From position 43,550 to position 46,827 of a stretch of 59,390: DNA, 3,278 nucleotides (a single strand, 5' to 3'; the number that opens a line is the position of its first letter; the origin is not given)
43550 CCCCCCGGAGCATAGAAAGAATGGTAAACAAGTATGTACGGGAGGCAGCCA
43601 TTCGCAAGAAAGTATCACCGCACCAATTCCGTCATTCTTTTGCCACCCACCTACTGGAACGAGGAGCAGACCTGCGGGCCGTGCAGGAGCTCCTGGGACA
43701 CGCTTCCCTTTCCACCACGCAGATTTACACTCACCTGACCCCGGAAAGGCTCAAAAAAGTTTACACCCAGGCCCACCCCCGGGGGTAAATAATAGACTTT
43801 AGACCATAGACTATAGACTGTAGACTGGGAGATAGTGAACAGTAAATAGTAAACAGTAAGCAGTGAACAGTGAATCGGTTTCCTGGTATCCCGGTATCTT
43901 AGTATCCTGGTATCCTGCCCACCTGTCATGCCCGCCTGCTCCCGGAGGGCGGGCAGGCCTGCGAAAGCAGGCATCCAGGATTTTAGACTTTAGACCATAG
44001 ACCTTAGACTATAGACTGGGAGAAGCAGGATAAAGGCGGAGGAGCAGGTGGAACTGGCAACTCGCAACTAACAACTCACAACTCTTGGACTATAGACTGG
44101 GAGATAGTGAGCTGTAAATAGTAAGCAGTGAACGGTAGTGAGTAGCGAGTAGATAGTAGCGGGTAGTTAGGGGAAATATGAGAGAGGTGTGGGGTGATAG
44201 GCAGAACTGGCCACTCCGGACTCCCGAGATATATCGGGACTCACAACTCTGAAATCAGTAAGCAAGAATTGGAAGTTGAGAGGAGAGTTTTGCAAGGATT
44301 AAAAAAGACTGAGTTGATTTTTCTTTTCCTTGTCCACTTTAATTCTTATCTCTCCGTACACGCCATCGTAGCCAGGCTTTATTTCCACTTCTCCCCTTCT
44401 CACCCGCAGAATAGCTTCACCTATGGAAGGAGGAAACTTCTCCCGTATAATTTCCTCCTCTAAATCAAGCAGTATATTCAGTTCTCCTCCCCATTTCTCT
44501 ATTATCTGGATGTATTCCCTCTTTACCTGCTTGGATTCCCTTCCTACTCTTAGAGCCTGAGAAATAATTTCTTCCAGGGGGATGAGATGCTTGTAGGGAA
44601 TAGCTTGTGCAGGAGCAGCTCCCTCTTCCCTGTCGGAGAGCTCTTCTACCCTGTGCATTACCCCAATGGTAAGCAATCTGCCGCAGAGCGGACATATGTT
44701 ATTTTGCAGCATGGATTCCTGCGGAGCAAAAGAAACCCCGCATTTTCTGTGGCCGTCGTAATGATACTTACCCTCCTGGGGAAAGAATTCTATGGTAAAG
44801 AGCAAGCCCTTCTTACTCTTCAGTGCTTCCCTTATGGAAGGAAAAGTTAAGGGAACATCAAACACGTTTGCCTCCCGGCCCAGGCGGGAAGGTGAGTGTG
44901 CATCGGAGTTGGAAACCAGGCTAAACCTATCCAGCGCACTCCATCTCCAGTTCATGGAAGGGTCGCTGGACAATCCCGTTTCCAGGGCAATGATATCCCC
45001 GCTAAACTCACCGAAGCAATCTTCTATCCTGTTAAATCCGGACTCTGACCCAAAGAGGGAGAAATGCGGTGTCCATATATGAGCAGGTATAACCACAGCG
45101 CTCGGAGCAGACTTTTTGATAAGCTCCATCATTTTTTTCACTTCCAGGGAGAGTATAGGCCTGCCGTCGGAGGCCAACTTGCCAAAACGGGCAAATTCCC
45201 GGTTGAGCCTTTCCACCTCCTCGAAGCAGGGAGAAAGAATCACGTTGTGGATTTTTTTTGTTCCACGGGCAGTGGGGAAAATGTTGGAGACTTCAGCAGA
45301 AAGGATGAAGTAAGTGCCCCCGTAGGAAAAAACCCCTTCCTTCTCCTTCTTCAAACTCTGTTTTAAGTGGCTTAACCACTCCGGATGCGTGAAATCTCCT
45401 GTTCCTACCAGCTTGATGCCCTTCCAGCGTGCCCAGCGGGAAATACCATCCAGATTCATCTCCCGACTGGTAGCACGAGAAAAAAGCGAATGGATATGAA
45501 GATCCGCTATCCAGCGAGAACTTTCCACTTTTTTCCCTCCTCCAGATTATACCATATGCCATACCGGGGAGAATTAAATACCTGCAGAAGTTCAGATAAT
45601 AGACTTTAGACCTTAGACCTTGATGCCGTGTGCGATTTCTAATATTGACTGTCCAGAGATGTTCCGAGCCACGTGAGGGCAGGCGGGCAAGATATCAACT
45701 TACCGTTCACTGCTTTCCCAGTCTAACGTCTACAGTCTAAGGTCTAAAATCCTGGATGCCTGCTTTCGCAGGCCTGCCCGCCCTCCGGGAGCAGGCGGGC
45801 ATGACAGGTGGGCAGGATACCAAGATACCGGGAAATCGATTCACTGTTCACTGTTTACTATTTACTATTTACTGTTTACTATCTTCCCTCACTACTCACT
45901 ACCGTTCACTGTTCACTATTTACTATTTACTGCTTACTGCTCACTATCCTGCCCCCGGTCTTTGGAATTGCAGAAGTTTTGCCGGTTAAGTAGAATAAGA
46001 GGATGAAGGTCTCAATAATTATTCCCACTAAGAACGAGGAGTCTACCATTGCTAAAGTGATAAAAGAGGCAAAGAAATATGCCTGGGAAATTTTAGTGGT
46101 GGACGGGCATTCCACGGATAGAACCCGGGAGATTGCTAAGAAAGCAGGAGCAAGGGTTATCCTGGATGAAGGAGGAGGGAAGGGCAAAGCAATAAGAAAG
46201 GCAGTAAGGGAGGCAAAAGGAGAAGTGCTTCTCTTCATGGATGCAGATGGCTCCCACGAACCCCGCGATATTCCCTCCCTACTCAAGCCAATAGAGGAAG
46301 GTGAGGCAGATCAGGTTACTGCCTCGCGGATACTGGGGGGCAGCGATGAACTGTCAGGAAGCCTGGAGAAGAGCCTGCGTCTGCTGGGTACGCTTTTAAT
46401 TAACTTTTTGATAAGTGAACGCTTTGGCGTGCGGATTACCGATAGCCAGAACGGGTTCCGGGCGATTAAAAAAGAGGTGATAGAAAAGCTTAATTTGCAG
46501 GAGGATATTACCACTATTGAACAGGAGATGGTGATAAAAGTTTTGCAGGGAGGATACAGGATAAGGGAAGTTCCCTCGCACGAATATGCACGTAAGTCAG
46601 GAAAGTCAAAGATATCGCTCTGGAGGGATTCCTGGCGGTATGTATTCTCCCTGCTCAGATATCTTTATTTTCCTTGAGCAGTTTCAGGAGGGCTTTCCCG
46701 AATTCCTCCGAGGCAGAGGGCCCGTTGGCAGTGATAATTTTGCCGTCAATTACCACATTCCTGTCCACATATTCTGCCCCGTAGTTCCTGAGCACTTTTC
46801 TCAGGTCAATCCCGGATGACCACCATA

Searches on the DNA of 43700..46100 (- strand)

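Call 57: search_dna_similar(query=window:43789-44298:-, collection=plasmids, mode=distant, max_rows=15)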
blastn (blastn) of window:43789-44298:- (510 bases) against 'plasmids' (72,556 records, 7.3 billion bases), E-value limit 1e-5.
No match.

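Call 58: search_dna_similar(query=window:43789-44298:-, collection=phages, mode=distant, max_rows=15)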
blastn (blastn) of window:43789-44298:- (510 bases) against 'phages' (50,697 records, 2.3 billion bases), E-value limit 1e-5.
No match.

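Call 68: search_rna_families(source=window, start=43700, end=46100, threshold=evalue, max_evalue=1)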
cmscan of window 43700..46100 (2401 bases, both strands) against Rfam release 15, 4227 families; matches with E-value up to 1: 0.
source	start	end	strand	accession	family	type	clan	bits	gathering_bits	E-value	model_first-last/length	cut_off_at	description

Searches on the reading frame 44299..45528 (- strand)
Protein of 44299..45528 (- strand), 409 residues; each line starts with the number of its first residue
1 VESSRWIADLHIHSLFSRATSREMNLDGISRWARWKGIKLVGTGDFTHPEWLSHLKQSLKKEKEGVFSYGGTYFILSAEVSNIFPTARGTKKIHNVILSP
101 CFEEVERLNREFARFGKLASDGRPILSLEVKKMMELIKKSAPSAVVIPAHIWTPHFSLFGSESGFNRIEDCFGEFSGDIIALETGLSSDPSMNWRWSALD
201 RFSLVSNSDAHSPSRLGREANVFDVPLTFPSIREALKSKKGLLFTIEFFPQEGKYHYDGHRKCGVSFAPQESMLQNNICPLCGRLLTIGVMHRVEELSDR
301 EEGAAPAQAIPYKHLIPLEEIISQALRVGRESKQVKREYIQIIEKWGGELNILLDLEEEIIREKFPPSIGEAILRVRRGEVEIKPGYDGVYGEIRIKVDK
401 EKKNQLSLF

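Call 20: search_protein_families(library=pfam, proteins=[window:44299-45528:-])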
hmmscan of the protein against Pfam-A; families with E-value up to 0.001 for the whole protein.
window:44299-45528:- (409 aa): 0 families

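Call 24: find_encoding_contigs(protein=window:44299-45528:-, flank=3000, max_places=10)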
Protein window:44299-45528:- (409 aa): 3 contigs read that carry it; 2 places shown.
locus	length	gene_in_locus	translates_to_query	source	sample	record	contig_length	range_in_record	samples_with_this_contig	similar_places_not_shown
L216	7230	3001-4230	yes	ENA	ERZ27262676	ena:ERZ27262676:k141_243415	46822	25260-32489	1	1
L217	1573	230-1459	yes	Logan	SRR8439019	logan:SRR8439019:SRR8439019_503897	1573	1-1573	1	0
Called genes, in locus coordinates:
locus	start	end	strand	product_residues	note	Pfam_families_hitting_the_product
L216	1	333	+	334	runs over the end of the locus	PF01408:GFO_IDH_MocA, PF22725:GFO_IDH_MocA_C3, PF02894:GFO_IDH_MocA_C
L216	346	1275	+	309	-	PF00294:PfkB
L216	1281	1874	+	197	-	PF01965:DJ-1_PfpI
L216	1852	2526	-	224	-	PF00535:Glycos_transf_2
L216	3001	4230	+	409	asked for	PF27218:MJ0043_C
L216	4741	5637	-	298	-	PF02899:Phage_int_SAM_1, PF13102:Phage_int_SAM_5 (weak), PF13495:Phage_int_SAM_4 (weak), PF00589:Phage_integrase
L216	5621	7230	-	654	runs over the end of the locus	PF01751:Toprim, PF01131:Topoisom_bac, PF01396:Zn_ribbon_Top1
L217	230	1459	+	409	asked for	PF27218:MJ0043_C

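Call 82: find_homologous_proteins(query=window:44299-45528:-, max_evalue=1e-40)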
Query window:44299-45528:- (409 aa): 8000 proteins with E <= 1e-40 among 8000 candidates; the best 120 are listed.
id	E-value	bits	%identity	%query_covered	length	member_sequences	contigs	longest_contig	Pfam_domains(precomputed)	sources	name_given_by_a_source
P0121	8.9e-276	932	100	100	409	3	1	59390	PF27218.1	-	-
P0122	4.5e-238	808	85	99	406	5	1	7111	PF27218.1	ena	-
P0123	4.3e-205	699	72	99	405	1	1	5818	PF27218.1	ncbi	-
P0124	4.2e-197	673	69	99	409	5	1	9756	PF27218.1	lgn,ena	-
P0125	6.2e-191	653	68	99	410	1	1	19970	PF27218.1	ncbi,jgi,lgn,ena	-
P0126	1.8e-182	625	67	99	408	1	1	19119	PF27218.1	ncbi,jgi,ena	-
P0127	8.5e-165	567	60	99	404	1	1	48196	PF27218.1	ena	-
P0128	2.3e-162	559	59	99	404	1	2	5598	PF27218.1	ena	-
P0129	1.9e-161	556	60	99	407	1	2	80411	PF27218.1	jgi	jgi:uncharacterized protein (TIGR00375 family)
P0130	3.3e-160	552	60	99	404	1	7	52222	PF27218.1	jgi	-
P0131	2.5e-159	549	57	99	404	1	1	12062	PF27218.1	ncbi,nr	ncbi:MAG: endonuclease Q family protein [Candidatus Ratteibacteria bacterium]|nr:endonuclease Q fami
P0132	5.7e-159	547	58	99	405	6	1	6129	PF27218.1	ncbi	-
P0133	1.5e-158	546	59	99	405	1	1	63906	PF27218.1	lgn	-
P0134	2.0e-157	542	58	99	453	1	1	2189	PF27218.1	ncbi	-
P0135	2.0e-156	539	58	99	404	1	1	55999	PF27218.1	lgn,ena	-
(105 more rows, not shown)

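Call 83: find_encoding_contigs(protein=P0122, flank=7000, max_places=3)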
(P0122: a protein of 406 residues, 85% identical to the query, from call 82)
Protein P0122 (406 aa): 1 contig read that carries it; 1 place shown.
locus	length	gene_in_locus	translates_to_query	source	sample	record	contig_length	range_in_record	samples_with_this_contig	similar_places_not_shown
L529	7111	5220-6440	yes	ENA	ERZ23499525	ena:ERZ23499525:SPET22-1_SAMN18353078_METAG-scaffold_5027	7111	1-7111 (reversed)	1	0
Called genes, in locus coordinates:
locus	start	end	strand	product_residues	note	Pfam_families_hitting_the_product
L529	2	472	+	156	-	?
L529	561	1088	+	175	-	PF00156:Pribosyltran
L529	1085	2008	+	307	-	PF02729:OTCace_N, PF00185:OTCace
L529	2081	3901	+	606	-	PF13231:PMT_2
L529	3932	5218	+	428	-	PF01979:Amidohydro_1, PF12890:DHOase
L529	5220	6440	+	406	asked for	PF27218:MJ0043_C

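Call 84: find_encoding_contigs(protein=P0123, flank=6000, max_places=2)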
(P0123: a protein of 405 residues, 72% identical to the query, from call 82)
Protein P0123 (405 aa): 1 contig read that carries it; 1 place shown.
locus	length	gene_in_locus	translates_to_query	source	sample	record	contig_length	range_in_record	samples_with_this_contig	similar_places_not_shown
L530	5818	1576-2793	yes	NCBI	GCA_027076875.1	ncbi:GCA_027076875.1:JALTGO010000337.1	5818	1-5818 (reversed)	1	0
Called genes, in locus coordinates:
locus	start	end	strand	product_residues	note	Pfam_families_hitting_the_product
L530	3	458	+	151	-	?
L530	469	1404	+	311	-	PF02779:Transket_pyr, PF02780:Transketolase_C, PF22613:Transketolase_C_1 (weak)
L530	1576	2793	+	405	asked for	PF27218:MJ0043_C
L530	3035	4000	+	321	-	PF00248:Aldo_ket_red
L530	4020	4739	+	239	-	PF02585:PIG-L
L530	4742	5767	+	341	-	PF13685:Fe-ADH_2, PF00465:Fe-ADH, PF01761:DHQ_synthase (weak)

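Call 85: find_encoding_contigs(protein=P0125, flank=10000, max_places=2)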
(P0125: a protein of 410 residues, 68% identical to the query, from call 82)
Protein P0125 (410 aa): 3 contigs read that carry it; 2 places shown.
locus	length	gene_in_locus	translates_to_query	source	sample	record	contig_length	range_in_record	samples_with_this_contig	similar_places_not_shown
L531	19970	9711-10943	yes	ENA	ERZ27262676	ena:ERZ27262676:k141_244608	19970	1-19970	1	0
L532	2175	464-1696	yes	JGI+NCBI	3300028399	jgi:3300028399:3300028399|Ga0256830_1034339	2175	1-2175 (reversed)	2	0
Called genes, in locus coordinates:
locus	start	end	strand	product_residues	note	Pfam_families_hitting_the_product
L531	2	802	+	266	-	?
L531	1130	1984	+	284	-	PF01116:F_bP_aldolase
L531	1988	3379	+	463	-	PF24856:AraA_central (weak)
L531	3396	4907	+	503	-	PF02056:Glyco_hydro_4, PF11975:Glyco_hydro_4C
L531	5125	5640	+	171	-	PF00156:Pribosyltran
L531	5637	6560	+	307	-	PF02729:OTCace_N, PF00185:OTCace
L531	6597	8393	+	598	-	PF13231:PMT_2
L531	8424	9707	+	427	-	PF01979:Amidohydro_1, PF07969:Amidohydro_3 (faint), PF12890:DHOase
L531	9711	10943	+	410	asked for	PF27218:MJ0043_C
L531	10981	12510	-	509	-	PF00437:T2SSE, PF13401:AAA_22 (weak), PF00990:GGDEF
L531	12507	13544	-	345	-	PF00437:T2SSE, PF13191:AAA_16 (weak), PF25199:nSTAND_NTPase5 (weak)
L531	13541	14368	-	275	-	PF00117:GATase (weak), PF07685:GATase_3 (weak), PF13507:GATase_5, PF01965:DJ-1_PfpI (weak)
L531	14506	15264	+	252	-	PF00318:Ribosomal_S2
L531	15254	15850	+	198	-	PF00889:EF_TS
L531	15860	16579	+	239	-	PF00696:AA_kinase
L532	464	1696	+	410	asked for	PF27218:MJ0043_C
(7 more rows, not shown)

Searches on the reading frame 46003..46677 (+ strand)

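Call 20: search_protein_families(library=pfam, proteins=[window:46003-46677:+])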
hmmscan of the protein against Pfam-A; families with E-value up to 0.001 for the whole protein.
window:46003-46677:+ (224 aa): 3 families
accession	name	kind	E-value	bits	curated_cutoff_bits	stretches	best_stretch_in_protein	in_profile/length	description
PF00535.33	Glycos_transf_2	-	9.2e-33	114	23.3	1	4-162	1-166/168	Glycosyl transferase family 2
PF10111.15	Glyco_tranf_2_2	-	0.0002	21.4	27.3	1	4-87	1-96/276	Glycosyltransferase like family 2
PF13641.12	Glyco_tranf_2_3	-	0.00039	21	27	1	3-105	3-119/230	Glycosyltransferase like family 2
